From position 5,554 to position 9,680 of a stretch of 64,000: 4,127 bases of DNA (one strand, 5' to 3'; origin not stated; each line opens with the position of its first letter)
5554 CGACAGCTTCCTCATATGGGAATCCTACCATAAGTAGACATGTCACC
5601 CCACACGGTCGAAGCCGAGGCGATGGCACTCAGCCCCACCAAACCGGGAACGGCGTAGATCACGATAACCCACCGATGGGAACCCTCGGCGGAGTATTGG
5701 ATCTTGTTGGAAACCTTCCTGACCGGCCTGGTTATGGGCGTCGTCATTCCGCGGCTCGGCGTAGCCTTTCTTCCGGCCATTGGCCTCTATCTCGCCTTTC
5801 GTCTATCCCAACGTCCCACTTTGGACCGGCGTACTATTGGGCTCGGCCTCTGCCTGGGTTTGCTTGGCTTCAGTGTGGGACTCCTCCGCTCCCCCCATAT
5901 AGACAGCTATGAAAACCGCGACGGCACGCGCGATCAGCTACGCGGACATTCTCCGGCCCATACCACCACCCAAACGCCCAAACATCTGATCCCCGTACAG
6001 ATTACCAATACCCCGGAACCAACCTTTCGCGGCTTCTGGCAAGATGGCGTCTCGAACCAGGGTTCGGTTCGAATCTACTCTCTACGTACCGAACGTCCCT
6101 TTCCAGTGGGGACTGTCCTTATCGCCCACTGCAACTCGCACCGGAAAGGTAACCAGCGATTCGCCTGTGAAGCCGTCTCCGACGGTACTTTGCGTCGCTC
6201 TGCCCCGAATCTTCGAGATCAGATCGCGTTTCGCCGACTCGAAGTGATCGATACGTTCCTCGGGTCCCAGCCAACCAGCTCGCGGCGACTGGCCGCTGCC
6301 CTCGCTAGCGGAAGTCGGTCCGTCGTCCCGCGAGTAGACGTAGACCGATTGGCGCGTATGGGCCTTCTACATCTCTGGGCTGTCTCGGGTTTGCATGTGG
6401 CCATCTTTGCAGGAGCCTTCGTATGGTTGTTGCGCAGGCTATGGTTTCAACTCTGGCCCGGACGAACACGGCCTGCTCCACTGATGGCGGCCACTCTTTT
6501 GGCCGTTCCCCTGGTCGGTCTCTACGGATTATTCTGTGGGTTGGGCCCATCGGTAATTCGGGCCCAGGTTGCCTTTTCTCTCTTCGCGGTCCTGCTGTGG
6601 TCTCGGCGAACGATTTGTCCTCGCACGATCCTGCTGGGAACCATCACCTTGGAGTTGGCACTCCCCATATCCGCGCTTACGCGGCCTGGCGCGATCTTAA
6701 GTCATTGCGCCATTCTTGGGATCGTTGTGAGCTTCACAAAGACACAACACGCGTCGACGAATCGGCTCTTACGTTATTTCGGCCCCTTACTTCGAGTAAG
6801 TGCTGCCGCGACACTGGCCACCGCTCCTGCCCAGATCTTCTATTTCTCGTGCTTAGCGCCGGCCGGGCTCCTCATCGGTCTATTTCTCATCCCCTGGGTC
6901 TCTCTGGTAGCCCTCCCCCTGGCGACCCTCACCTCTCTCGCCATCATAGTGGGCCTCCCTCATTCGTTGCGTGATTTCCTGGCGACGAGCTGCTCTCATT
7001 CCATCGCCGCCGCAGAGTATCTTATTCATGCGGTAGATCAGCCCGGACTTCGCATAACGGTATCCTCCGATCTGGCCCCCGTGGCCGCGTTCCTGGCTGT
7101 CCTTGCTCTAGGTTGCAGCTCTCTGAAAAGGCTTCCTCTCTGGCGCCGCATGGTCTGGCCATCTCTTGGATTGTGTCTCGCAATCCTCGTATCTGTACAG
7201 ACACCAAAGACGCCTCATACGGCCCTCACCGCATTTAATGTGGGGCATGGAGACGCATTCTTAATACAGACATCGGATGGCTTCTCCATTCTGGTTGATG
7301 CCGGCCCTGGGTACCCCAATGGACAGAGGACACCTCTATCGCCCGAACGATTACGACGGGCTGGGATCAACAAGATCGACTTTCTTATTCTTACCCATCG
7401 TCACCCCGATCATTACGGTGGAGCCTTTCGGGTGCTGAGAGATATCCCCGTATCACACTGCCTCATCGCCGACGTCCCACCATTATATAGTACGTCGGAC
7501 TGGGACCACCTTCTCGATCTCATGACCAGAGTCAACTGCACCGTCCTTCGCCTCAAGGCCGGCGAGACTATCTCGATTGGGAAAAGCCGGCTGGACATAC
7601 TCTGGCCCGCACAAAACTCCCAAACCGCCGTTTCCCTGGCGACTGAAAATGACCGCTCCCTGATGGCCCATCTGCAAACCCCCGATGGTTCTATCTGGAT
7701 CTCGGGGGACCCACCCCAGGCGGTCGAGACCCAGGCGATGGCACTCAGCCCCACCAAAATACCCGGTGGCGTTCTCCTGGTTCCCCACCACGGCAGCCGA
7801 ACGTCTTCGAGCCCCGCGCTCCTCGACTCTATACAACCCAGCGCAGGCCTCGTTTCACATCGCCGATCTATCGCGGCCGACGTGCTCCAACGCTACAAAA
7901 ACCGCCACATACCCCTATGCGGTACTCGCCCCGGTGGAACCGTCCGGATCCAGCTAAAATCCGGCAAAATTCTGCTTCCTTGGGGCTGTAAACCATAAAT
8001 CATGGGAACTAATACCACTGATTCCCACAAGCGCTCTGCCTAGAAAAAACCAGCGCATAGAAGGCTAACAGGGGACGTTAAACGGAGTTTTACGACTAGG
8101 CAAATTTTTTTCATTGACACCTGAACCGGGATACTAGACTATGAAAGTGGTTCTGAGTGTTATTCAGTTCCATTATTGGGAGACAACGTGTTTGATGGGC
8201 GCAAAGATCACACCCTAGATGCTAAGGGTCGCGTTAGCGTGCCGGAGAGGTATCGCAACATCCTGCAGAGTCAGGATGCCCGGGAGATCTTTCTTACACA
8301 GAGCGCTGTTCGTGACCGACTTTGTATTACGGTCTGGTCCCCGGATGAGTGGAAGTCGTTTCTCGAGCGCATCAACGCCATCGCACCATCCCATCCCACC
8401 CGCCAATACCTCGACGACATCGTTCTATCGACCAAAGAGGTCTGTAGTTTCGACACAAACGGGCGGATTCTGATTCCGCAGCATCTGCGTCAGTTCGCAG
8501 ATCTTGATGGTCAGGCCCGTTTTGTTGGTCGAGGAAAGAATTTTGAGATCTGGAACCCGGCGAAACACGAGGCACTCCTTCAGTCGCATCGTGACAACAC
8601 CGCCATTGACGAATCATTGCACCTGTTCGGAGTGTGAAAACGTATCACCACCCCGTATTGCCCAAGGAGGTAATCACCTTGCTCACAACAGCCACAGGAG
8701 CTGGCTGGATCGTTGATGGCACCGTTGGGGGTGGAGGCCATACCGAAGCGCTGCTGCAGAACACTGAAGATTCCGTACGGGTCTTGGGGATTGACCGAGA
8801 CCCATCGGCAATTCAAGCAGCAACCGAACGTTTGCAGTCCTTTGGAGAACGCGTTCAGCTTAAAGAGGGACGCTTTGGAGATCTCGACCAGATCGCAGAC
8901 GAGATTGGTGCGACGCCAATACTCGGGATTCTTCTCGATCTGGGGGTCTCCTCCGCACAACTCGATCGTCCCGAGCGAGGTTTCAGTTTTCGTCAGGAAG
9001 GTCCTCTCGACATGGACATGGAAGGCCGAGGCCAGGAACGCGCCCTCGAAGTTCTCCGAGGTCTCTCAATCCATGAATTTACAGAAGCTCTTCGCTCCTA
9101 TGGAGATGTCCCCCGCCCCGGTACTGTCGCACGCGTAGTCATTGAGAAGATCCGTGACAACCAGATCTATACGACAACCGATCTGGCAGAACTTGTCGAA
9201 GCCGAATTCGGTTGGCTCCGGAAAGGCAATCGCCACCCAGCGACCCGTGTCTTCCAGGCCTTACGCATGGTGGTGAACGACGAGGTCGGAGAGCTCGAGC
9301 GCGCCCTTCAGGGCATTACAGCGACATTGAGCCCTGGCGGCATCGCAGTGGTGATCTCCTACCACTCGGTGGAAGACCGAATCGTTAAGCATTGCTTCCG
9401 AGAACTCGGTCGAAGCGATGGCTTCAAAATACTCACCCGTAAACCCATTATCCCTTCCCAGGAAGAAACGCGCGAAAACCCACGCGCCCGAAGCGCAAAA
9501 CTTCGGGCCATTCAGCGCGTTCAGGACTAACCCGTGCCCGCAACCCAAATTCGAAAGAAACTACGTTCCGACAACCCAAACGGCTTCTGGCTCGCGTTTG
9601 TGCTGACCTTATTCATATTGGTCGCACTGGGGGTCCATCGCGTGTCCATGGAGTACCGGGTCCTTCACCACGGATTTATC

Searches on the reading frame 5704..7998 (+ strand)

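Call 68: search_protein_families(library=pfam, proteins=[window:5704-7998:+], max_evalue=0.0001)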
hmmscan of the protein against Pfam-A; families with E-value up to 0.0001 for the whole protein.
window:5704-7998:+ (764 aa): 3 families
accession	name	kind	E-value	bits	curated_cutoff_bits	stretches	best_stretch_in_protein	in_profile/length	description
PF03772.21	Competence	-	5.6e-36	124.7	23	1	200-471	1-264/270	Competence protein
PF00753.33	Lactamase_B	-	8.6e-15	55.6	22.7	1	513-717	3-192/196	Metallo-beta-lactamase superfamily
PF12706.13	Lactamase_B_2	-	3.3e-09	37.1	27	1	529-669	3-142/200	Beta-lactamase superfamily domain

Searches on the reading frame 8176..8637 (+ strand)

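Call 68: search_protein_families(library=pfam, proteins=[window:8176-8637:+], max_evalue=0.0001)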
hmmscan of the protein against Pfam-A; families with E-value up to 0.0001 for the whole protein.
window:8176-8637:+ (153 aa): 1 family
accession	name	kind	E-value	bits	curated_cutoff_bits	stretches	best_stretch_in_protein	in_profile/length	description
PF02381.23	MraZ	-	2.6e-22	79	23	2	89-145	7-65/72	MraZ protein, putative antitoxin-like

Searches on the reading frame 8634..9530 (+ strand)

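Call 68: search_protein_families(library=pfam, proteins=[window:8634-9530:+], max_evalue=0.0001)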
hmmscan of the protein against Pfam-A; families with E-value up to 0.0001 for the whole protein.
window:8634-9530:+ (298 aa): 3 families
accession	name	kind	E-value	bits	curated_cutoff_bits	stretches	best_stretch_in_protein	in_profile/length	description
PF01795.25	Methyltransf_5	-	5.5e-89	299.1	27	1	4-295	3-308/309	MraW methylase family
PF13847.12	Methyltransf_31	-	6.3e-06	26.4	27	0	32-87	13-69/145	Methyltransferase domain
PF13649.12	Methyltransf_25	-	2.5e-05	25.3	27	0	26-86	1-60/97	Methyltransferase domain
